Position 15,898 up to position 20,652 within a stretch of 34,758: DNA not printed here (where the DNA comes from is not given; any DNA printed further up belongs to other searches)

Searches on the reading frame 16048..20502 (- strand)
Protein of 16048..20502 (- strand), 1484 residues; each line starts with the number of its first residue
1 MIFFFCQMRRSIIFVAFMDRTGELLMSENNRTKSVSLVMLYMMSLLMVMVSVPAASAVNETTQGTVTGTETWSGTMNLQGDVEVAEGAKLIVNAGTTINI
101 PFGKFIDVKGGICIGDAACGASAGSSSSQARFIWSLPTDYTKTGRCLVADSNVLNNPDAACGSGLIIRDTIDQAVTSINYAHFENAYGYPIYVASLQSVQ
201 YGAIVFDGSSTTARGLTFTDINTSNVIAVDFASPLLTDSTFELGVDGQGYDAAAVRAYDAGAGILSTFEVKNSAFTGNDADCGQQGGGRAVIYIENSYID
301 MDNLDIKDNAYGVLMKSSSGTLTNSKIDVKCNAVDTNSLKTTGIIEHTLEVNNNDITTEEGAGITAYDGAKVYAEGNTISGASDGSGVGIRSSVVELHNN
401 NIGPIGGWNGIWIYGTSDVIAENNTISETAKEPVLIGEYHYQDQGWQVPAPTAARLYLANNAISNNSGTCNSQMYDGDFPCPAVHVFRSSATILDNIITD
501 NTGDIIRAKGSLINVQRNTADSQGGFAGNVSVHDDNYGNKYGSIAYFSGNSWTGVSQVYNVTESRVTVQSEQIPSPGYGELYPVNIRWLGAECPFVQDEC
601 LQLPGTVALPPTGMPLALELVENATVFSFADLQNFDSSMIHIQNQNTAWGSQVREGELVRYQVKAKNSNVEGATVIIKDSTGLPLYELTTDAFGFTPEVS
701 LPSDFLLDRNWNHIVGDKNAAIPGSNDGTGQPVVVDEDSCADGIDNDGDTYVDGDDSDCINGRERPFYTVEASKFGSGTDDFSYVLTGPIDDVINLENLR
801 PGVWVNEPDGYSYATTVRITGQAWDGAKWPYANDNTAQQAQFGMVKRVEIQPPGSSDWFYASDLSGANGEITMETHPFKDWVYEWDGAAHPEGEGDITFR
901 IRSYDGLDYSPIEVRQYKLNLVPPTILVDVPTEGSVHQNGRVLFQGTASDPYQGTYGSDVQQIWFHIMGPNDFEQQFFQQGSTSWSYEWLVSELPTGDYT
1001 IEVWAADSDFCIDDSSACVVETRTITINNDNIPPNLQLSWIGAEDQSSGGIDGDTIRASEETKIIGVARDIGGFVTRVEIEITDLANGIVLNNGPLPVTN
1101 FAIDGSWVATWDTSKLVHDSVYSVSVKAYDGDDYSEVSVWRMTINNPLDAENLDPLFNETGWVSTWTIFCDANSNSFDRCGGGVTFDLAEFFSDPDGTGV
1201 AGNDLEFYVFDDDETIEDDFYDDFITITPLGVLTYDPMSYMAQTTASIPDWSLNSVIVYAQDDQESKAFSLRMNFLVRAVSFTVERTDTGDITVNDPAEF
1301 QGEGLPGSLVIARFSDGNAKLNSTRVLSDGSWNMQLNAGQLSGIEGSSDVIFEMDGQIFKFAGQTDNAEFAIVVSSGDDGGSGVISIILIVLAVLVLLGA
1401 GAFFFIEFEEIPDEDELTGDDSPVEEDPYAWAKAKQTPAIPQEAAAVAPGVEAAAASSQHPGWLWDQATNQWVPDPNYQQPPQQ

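Call 9: search_protein_families(library=pfam, proteins=[window:16048-20502:-], max_evalue=0.01)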
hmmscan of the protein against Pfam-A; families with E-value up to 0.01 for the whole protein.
window:16048-20502:- (1484 aa): 2 families
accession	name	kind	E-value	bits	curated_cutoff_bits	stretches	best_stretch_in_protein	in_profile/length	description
PF13229.12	Beta_helix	-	2.2e-15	57.1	25.9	2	349-519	11-157/158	Right handed beta helix region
PF17957.7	Big_7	-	2.7e-05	25.2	24.1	1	924-1003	1-70/70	Bacterial Ig domain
